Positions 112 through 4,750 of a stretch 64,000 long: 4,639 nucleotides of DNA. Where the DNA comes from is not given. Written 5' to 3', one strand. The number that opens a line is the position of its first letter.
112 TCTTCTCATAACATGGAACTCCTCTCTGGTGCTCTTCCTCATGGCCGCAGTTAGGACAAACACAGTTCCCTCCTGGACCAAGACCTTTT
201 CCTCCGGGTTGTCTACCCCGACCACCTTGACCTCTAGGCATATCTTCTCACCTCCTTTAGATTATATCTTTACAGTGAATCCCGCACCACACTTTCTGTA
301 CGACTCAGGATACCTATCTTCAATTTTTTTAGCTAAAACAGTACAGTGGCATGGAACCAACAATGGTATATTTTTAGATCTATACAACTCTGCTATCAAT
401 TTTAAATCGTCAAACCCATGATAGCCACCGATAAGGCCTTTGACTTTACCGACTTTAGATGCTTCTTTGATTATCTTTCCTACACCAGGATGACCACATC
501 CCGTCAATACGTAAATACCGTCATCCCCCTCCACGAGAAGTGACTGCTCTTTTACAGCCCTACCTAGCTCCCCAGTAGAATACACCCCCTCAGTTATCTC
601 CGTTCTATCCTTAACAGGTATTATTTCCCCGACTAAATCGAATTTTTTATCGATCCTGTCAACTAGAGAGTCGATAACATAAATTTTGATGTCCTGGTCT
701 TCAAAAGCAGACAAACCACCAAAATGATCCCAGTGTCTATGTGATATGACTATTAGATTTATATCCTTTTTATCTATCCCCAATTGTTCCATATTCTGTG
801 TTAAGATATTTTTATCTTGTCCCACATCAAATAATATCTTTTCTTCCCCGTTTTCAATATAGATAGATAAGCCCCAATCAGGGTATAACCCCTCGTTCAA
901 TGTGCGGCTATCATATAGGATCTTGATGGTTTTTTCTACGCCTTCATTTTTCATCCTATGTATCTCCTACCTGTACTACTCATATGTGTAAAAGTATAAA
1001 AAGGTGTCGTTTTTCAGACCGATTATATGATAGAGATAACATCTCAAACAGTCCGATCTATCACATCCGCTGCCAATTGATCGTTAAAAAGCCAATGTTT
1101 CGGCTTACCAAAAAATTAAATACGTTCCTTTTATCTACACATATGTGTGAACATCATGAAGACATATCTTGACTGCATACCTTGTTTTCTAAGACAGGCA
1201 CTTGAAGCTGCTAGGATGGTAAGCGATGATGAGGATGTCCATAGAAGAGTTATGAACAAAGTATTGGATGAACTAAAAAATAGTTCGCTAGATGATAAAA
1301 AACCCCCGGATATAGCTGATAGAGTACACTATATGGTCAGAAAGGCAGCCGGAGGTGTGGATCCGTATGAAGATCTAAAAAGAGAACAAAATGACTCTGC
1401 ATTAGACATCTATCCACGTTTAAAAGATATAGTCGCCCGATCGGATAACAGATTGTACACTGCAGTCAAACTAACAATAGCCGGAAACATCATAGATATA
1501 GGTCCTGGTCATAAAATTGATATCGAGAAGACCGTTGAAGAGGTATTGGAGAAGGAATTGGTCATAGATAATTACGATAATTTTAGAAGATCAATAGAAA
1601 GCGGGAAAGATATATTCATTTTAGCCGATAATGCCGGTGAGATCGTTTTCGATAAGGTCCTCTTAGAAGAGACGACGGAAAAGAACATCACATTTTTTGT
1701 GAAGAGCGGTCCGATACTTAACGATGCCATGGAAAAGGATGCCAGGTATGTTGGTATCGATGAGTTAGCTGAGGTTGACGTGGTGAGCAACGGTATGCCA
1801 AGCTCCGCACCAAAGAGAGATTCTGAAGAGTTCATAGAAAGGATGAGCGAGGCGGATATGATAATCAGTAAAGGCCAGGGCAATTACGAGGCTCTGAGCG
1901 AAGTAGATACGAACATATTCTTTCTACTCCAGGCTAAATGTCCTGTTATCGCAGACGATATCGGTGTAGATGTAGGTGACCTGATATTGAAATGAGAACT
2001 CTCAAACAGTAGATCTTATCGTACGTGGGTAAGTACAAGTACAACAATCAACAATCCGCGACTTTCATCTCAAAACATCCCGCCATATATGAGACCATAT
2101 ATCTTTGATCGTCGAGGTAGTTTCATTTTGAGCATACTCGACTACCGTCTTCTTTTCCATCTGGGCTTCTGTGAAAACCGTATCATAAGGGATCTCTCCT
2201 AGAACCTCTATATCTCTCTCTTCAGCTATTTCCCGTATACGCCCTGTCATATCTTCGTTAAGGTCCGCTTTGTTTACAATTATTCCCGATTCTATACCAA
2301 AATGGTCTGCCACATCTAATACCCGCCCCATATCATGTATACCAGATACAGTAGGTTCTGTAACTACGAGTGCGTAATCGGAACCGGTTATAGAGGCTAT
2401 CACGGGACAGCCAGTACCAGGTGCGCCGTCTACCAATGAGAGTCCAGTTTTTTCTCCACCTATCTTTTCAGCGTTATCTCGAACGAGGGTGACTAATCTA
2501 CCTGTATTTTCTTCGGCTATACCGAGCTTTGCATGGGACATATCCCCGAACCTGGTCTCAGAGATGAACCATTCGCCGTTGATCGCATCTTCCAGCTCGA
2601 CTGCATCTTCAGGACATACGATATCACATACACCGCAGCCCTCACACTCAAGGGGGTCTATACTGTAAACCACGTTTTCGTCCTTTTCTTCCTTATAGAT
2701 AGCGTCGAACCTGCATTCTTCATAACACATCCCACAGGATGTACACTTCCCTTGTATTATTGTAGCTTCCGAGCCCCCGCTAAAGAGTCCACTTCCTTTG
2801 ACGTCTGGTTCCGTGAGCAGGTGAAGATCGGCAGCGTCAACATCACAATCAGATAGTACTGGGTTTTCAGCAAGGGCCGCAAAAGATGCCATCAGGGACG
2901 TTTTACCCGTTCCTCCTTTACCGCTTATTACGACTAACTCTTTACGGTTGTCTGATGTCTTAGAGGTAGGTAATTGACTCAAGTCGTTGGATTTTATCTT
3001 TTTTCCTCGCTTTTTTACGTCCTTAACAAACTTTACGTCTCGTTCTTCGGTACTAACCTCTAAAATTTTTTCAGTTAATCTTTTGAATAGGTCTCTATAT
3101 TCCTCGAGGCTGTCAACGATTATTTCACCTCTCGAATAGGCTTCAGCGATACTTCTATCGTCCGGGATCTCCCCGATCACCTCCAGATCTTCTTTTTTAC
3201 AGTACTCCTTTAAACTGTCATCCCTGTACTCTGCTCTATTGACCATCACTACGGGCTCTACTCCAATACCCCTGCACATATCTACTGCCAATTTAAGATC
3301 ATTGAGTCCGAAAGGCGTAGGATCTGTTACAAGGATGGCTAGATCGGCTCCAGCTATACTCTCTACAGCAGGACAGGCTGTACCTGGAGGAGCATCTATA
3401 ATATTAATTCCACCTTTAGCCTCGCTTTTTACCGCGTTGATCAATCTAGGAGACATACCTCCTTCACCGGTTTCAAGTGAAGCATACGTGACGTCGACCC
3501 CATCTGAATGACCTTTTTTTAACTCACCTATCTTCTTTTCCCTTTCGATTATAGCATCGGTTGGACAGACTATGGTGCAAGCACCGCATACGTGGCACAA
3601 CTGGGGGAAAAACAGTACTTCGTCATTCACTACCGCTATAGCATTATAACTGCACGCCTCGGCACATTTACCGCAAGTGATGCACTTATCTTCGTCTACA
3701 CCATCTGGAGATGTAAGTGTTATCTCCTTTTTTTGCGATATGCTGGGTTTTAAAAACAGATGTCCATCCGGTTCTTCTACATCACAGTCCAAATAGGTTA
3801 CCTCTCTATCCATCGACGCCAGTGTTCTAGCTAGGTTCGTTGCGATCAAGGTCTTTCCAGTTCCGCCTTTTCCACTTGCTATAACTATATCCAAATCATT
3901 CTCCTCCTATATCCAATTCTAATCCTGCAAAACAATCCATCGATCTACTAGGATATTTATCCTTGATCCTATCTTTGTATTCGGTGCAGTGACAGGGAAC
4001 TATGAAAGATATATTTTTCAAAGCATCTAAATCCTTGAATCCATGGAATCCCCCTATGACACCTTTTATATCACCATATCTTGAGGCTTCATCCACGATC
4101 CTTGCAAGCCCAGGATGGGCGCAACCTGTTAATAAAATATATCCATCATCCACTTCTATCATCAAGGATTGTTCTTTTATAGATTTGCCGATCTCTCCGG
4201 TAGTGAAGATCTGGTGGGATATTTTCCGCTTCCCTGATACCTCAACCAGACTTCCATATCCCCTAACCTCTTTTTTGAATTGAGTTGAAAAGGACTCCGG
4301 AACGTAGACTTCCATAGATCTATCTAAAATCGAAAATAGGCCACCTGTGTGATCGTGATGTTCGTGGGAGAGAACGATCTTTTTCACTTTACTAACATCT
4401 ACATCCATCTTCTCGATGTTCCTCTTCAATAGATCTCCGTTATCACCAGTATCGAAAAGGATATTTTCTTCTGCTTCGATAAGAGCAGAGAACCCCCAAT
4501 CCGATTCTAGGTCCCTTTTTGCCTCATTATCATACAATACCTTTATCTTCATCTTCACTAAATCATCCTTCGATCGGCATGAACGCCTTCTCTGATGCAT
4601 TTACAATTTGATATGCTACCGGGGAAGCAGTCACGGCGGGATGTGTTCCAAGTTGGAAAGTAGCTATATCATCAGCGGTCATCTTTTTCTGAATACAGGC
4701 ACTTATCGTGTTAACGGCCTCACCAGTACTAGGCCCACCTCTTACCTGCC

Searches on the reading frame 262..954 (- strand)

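Call 34: search_protein_families(library=pfam, proteins=[window:262-954:-], max_evalue=0.0001)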
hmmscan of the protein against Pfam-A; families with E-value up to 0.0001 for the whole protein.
window:262-954:- (230 aa): 2 families
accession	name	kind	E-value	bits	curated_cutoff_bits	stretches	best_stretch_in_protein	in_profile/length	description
PF00753.33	Lactamase_B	-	7e-11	42.9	22.7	1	29-157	7-132/196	Metallo-beta-lactamase superfamily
PF12706.13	Lactamase_B_2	-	4.1e-07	30.2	27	1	40-113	3-82/200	Beta-lactamase superfamily domain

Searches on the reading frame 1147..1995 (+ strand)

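Call 34: search_protein_families(library=pfam, proteins=[window:1147-1995:+], max_evalue=0.0001)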
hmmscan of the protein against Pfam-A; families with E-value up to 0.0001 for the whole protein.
window:1147-1995:+ (282 aa): 1 family
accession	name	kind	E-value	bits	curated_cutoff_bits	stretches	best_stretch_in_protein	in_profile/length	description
PF01937.24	ARMT1-like_dom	-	1.7e-62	211.8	25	1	7-279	2-310/311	Damage-control phosphatase ARMT1-like domain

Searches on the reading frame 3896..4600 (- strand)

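Call 34: search_protein_families(library=pfam, proteins=[window:3896-4600:-], max_evalue=0.0001)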
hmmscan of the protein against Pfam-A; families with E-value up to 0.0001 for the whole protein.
window:3896-4600:- (234 aa): 2 families
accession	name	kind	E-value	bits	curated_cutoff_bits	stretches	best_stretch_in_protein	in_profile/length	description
PF00753.33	Lactamase_B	-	6e-09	36.6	22.7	1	40-102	10-74/196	Metallo-beta-lactamase superfamily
PF12706.13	Lactamase_B_2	-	1.8e-06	28.1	27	1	46-112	2-74/200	Beta-lactamase superfamily domain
